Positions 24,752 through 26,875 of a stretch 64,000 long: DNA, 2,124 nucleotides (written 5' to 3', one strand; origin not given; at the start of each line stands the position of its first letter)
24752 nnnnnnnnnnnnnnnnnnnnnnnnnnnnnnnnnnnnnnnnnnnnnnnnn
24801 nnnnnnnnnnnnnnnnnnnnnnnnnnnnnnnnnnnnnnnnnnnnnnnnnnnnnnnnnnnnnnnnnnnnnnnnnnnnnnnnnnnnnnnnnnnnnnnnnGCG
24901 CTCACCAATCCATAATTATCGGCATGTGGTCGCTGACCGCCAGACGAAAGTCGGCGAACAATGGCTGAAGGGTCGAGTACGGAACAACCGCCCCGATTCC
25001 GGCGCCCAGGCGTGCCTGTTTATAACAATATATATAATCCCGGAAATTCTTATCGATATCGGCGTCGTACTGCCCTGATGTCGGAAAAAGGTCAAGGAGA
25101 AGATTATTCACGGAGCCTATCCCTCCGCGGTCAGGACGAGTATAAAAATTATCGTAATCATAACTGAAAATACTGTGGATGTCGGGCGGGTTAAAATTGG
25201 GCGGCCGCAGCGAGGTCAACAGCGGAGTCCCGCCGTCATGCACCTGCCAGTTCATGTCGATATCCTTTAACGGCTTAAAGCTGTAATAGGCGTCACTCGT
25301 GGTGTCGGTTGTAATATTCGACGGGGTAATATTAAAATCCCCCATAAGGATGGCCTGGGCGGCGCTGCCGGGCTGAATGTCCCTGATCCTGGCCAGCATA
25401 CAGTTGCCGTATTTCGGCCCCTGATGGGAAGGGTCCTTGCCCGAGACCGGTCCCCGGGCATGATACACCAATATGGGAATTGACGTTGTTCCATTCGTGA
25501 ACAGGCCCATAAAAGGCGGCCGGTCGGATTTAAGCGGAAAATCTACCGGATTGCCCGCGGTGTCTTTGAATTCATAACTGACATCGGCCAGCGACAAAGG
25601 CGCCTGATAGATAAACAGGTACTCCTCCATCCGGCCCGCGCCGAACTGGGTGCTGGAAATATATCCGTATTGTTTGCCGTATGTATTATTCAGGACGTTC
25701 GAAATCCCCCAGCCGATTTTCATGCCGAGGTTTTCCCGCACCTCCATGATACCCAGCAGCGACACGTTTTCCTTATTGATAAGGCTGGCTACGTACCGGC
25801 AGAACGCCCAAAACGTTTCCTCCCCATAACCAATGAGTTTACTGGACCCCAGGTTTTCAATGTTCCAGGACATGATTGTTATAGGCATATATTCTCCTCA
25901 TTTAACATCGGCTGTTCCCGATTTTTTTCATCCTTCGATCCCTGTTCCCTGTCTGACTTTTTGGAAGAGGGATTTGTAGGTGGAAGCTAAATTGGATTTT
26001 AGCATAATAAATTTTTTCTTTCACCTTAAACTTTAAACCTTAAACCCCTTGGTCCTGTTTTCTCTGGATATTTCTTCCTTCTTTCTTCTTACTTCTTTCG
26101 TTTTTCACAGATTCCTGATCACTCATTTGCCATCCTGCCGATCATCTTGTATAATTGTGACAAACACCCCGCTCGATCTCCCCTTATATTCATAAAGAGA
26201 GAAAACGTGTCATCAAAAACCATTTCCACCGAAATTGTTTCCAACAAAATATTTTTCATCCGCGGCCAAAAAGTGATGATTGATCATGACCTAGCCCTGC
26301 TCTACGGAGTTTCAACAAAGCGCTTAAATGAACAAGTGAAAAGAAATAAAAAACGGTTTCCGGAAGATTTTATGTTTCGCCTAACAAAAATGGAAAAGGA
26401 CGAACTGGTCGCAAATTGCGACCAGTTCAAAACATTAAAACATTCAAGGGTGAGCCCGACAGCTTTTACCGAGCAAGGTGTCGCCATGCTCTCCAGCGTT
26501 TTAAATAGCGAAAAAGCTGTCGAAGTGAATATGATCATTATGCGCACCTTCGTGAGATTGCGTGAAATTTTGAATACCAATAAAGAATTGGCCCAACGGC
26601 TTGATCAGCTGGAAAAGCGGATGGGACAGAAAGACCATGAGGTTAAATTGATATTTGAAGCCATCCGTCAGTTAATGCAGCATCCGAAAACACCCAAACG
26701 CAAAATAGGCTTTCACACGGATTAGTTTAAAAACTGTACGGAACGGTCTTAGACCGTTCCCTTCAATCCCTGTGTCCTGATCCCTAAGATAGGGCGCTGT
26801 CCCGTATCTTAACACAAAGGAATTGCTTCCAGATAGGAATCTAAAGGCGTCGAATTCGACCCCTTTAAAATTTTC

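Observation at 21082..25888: Two-gene operon: EEP-family enzyme plus a 1271-aa beta-rich protein of no recognisable family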

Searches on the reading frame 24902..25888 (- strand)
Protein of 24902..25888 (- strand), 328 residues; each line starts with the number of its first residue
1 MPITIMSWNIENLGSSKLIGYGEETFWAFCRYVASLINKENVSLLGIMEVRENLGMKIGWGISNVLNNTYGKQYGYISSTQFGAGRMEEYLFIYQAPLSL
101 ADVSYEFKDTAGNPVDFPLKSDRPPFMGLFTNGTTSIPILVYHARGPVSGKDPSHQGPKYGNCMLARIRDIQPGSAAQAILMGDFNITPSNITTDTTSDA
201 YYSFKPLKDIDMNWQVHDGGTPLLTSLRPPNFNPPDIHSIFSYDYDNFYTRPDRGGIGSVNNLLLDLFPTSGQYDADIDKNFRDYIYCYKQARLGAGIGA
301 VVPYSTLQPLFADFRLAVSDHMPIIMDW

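Call 3: search_protein_families(library=pfam, proteins=[window:24902-25888:-], max_evalue=0.1)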
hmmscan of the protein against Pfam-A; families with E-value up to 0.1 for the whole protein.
window:24902-25888:- (328 aa): 1 family
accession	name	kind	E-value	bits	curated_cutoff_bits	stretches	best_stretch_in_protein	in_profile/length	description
PF03372.29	Exo_endo_phos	-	9.5e-06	26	24.5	1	6-321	1-225/225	Endonuclease/Exonuclease/phosphatase family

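Call 4: search_protein_families(library=padloc, proteins=[window:24902-25888:-], max_evalue=0.1)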
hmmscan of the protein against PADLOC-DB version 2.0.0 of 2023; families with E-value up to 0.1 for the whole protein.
window:24902-25888:- (328 aa): 0 families

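Call 5: search_protein_families(library=ncbifam, proteins=[window:24902-25888:-], max_evalue=0.1)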
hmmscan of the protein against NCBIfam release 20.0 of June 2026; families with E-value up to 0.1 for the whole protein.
window:24902-25888:- (328 aa): 1 family
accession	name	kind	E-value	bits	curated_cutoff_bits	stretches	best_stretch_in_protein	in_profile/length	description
NF045851.1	mem_nucl_MnuA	subfamily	3.8e-08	33.7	185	1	5-327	1-314/317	MnuA family membrane nuclease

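Call 8: search_solved_structures(query=window:24902-25888:-, max_evalue=1)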
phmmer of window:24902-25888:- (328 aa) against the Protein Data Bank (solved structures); distinct sequences matched with E-value up to 1: 4.
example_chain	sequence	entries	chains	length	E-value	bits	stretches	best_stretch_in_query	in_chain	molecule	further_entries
4awn_A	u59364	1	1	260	0.02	17.4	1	7-134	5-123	DEOXYRIBONUCLEASE-1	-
7kiu_A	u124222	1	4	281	0.079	15.4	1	36-141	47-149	Deoxyribonuclease gamma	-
1x4a_A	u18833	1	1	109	0.12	14.9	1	188-253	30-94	splicing factor, arginine/serine-rich 1 (splicing factor 2, alternate splicing factor) var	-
7abg_A6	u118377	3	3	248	0.74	12.2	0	188-253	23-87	Serine/arginine-rich splicing factor 1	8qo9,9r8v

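Call 10: find_homologous_proteins(query=window:24902-25888:-)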
Query window:24902-25888:- (328 aa): 2 proteins with E <= 0.001 among 1589 candidates.
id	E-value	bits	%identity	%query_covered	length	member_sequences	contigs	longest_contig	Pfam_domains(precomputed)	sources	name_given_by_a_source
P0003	2.5e-203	693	90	100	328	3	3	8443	-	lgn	-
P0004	2.1e-4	39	37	29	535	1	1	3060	PF03372.30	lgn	-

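Call 11: find_encoding_contigs(protein=P0003, flank=10000)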
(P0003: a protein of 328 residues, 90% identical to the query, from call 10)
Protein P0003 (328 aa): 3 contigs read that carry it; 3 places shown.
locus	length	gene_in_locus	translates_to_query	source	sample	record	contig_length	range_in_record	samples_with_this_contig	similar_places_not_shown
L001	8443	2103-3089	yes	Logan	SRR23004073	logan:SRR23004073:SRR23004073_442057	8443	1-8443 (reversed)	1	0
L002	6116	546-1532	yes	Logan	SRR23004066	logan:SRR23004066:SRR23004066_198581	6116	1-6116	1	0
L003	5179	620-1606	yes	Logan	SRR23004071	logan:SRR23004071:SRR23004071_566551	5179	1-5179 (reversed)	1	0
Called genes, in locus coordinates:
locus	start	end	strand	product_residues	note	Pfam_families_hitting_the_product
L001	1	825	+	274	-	?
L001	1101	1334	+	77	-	-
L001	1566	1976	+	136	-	PF00571:CBS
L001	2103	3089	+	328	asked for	-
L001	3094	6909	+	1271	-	-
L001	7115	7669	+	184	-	PF23477:zf_Tbcl_2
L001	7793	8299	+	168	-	PF09351:DUF1993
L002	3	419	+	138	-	?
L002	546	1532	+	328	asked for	-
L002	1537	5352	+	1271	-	-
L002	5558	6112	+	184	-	PF23477:zf_Tbcl_2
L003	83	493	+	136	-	PF00571:CBS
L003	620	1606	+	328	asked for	-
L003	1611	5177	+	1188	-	?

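Call 47: search_solved_structures(query=A1, max_evalue=1, show_alignments=2)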
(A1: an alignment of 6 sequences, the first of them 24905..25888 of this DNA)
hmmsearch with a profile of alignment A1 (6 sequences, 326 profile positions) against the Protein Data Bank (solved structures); distinct sequences matched with E-value up to 1: 5.
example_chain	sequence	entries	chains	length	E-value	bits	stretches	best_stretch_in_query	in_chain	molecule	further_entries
1atn_D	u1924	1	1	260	1.5e-10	44.1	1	6-203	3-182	DEOXYRIBONUCLEASE I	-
9fju_E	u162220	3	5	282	2.8e-10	43.3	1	5-203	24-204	Deoxyribonuclease-1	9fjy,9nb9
1dnk_A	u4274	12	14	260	2.9e-10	43.2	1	6-203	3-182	PROTEIN (DEOXYRIBONUCLEASE I (DNASE I) (E.C.3.1.21.1)) | Deoxyribonuclease-1 | DEOXYRIBONUCLEASE I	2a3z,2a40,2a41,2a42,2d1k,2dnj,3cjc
4awn_A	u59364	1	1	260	4.1e-10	42.7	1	6-196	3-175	DEOXYRIBONUCLEASE-1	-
7kiu_A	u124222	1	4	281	4.2e-09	39.4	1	5-193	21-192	Deoxyribonuclease gamma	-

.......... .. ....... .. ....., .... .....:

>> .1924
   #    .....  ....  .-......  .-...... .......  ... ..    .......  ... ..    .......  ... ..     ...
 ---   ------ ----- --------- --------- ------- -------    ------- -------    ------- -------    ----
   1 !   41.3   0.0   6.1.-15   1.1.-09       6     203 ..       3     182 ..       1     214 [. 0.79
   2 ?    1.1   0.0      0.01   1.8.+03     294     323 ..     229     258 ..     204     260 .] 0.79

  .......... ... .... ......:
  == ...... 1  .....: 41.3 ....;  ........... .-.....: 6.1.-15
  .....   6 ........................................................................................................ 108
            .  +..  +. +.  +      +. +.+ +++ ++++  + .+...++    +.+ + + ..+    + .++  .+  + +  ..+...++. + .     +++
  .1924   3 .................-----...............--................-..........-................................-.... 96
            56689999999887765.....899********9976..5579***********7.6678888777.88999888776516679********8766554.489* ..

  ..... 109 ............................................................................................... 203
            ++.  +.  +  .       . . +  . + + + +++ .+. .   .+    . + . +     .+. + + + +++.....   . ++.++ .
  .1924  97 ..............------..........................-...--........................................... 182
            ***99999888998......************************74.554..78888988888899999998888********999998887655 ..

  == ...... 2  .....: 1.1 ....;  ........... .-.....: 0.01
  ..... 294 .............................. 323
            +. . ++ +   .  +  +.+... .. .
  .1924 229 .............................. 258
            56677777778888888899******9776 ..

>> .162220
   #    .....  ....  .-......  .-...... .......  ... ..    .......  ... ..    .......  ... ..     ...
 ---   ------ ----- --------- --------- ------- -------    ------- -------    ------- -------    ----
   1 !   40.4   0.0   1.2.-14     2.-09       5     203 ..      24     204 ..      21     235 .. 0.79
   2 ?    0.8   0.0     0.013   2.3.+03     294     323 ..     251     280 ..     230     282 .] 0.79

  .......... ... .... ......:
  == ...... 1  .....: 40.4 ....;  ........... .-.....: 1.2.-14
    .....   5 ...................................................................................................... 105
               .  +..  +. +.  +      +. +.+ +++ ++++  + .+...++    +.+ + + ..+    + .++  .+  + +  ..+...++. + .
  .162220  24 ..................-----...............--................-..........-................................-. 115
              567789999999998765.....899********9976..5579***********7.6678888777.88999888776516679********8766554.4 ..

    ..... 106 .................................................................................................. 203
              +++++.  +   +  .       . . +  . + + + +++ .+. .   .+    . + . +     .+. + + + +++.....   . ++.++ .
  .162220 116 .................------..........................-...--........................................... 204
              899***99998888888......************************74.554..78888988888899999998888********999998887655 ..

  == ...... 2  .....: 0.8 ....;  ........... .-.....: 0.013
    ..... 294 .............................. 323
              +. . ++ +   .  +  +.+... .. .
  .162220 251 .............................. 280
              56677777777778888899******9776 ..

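Call 50: search_protein_families(library=phrogs, proteins=[window:24902-25888:-], max_evalue=0.01)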
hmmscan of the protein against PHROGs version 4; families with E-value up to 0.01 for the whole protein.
window:24902-25888:- (328 aa): 0 families

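Call 52: find_related_loci(query=A1, collection=genome_contigs, flank=8000)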
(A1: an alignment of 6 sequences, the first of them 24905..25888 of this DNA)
Query A1 (328 aa) in genome_contigs; peptide patterns used: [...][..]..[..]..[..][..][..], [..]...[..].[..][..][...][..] (x = any residue, [..] = any of these).
451 stretches matched a pattern; 1 encode a relative of the query (tblastn E <= 1e-3); 1 distinct loci.
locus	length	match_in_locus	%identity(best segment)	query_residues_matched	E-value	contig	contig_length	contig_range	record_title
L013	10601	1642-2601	28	1-327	4e-24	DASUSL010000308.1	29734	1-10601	MAG TPA_asm: Thermoanaerobaculia bacterium isolate SMAG_U1735 k141_451603, whole genome shotgun sequence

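Call 53: find_related_loci(query=A1, collection=metagenome_contigs, flank=8000)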
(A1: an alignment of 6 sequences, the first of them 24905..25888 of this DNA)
Query A1 (328 aa) in metagenome_contigs; peptide patterns used: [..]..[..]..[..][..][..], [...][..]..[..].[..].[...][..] (x = any residue, [..] = any of these).
229 stretches matched a pattern; 18 encode a relative of the query (tblastn E <= 1e-3); 18 distinct loci.
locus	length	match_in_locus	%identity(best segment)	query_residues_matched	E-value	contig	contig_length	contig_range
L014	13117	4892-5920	41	1-326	8e-61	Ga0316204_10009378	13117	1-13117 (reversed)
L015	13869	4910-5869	30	3-326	9e-30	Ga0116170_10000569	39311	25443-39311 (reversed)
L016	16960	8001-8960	30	3-326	1e-29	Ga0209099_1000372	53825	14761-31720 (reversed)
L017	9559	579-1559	26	1-327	5e-20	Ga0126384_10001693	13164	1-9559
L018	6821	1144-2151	25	3-326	1e-17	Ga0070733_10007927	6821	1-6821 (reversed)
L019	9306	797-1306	27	3-193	4e-10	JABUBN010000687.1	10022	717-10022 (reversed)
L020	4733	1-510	27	3-193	4e-10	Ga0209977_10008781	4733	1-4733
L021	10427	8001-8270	29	3-94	8e-10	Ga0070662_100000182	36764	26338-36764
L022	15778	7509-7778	29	3-94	8e-10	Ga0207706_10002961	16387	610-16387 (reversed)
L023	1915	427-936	26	3-193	1e-9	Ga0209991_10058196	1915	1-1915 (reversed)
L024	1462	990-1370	28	3-144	3e-9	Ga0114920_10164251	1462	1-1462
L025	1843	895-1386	28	3-186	7e-9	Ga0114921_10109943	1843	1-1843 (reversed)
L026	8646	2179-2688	26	3-193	1e-8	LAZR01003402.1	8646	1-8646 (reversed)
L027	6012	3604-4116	27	3-193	2e-8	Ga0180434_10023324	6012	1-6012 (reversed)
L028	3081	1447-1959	27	3-193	2e-8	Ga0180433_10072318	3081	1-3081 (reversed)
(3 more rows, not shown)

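Call 54: find_related_loci(query=A1, collection=viral_contigs, flank=8000)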
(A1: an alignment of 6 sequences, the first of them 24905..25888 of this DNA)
Query A1 (328 aa) in viral_contigs; peptide patterns used: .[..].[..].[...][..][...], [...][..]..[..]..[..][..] (x = any residue, [..] = any of these).
85 stretches matched a pattern, but none encodes a relative of the query by tblastn (E <= 1e-3).

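Call 62: search_protein_families(library=pfam, proteins=[L015:5868-7007:+, L015:7011-8198:+, L015:8262-13868:+, L017:1572-2795:+, L017:2799-4007:+, L022:6357-8546:+, L022:8550-13118:+, L018:2153-6682:+, L018:81-1088:+], max_evalue=0.05)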
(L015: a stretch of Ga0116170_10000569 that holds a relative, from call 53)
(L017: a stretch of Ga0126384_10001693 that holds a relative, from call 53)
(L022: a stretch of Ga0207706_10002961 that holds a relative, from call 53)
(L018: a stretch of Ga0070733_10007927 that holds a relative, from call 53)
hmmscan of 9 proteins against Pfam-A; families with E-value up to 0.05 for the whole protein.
L015:5868-7007:+ (380 aa): 0 families

L015:7011-8198:+ (396 aa): 0 families

L015:8262-13868:+ (1869 aa): 1 family
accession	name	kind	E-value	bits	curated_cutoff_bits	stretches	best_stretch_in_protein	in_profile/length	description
PF00041.27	fn3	-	2.6e-08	34.4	25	1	98-183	3-80/84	Fibronectin type III domain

L017:1572-2795:+ (408 aa): 0 families

L017:2799-4007:+ (403 aa): 1 family
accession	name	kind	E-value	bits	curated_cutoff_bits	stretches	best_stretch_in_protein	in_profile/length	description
PF06220.18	zf-U1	-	0.01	16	22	1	35-53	5-23/38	U1 zinc finger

L022:6357-8546:+ (730 aa): 0 families

L022:8550-13118:+ (1523 aa): 0 families

L018:2153-6682:+ (1510 aa): 0 families

L018:81-1088:+ (336 aa): 0 families

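Call 92: search_solved_structures(query=A8, max_evalue=10)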
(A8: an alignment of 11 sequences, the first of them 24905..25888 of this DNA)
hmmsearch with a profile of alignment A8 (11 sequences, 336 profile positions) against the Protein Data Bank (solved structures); distinct sequences matched with E-value up to 10: 12.
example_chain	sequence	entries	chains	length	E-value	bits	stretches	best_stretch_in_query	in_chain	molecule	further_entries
4awn_A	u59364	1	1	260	2.6e-11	47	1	8-190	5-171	DEOXYRIBONUCLEASE-1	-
1dnk_A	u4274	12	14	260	2.1e-10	44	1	8-201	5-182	PROTEIN (DEOXYRIBONUCLEASE I (DNASE I) (E.C.3.1.21.1)) | Deoxyribonuclease-1 | DEOXYRIBONUCLEASE I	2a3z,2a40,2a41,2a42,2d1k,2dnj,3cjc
1atn_D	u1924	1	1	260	2.5e-10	43.7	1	8-201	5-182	DEOXYRIBONUCLEASE I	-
9fju_E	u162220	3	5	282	2.6e-10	43.7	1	7-201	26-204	Deoxyribonuclease-1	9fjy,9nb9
7kiu_A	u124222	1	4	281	1.5e-09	41.2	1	6-190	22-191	Deoxyribonuclease gamma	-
2ddr_A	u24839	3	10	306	0.037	16.9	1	139-236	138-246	Sphingomyelin phosphodiesterase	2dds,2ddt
2uyr_X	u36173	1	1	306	0.041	16.7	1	139-236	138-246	SPHINGOMYELINASE C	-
6mal_A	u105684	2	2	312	0.2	14.5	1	139-198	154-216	Nocturnin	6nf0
6bt1_A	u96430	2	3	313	0.2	14.5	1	139-198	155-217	Nocturnin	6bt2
3g6s_A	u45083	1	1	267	0.34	13.7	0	151-201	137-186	Putative endonuclease/exonuclease/phosphatase family protein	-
4fva_A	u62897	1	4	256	1.4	11.7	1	4-53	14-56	5'-tyrosyl-DNA phosphodiesterase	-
3teb_A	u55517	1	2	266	1.6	11.6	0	23-196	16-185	Endonuclease/exonuclease/phosphatase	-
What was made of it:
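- On DNase I-like subfamily: DNase I 2.6e-11, sphingomyelinase 0.037, nocturnin 0.2, and no CdtB or APE1 hit (call 92).
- Closest known: Cytolethal distending toxin. Different: No CdtB structure is hit even at E<=10 (call 92).
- The EEP profile hits only DNase I and DNase gamma in the PDB (1.5e-10 and 2.6e-11; calls 47, 92). The EEP profile separates DNase I (2.6e-11) from sphingomyelinase (0.037) by nine orders of magnitude (call 92).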

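Call 99: search_protein_families(library=padloc, proteins=[L016:8959-10098:+, L016:10102-11289:+, L017:1572-2795:+, L017:2799-4007:+, L016:5926-6474:-, L018:81-1088:+], max_evalue=0.0001)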
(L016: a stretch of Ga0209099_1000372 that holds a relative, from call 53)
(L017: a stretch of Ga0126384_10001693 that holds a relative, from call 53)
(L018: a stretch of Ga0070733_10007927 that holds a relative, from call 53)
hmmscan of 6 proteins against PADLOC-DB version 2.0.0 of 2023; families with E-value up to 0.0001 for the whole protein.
L016:8959-10098:+ (380 aa): 2 families
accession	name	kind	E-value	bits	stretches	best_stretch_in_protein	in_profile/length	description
PDLC00315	PtuB1|PtuB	-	8.2e-22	76.1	2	270-373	113-208/227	Unknown function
PDLC00340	PtuB1|PtuB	-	9.7e-05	20.1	0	109-162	61-112/268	Unknown function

L016:10102-11289:+ (396 aa): 1 family
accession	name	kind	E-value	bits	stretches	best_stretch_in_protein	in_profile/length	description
PDLC00315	PtuB1|PtuB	-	4.5e-13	47.5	1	4-101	1-79/227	Unknown function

L017:1572-2795:+ (408 aa): 4 families
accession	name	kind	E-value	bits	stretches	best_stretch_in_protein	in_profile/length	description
PDLC00315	PtuB1|PtuB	-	9e-18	62.9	2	125-188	16-79/227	Unknown function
PDLC00337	PtuB1|PtuB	-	2.3e-05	22.3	1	115-193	30-112/216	Unknown function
PDLC00340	PtuB1|PtuB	-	3.5e-05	21.5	1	131-188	58-113/268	Unknown function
PDLC00351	PtuB1|PtuB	-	3.7e-05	21.9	1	108-188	25-108/195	Unknown function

L017:2799-4007:+ (403 aa): 1 family
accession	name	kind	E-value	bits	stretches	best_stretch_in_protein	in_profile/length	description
PDLC00315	PtuB1|PtuB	-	2.2e-09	35.5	1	4-101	1-79/227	Unknown function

L016:5926-6474:- (183 aa): 1 family
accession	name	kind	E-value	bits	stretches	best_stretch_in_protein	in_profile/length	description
PDLC01154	NYN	-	1.5e-07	29.1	1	13-180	150-301/310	"LabA-like protein, NYN family nuclease"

L018:81-1088:+ (336 aa): 0 families

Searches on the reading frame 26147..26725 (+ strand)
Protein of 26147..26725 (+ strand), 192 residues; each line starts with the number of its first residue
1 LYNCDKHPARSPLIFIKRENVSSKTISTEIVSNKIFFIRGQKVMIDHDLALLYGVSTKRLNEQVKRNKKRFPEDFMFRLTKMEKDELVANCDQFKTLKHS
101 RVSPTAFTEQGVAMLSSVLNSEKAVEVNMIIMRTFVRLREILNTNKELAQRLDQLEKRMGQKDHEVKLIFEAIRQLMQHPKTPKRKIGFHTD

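Call 3: search_protein_families(library=pfam, proteins=[window:26147-26725:+], max_evalue=0.1)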
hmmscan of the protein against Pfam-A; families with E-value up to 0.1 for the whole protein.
window:26147-26725:+ (192 aa): 2 families
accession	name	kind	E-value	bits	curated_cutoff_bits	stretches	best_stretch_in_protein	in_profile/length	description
PF10543.14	ORF6N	-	9.5e-33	112.8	27.8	1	33-118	1-86/86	ORF6N domain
PF03960.21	ArsC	-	0.098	13.4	24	0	90-179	5-58/79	ArsC family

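Call 5: search_protein_families(library=ncbifam, proteins=[window:26147-26725:+], max_evalue=0.1)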
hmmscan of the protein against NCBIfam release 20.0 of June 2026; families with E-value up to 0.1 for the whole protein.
window:26147-26725:+ (192 aa): 2 families
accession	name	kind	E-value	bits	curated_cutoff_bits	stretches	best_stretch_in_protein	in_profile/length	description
NF004879.0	PRK06241.1-4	equivalog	0.013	13.6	976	1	102-184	591-672/868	phosphoenolpyruvate synthase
NF040815.2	recomb_XerA_Arch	equivalog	0.071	12.7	220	1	17-167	8-159/263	site-specific tyrosine recombinase/integron integrase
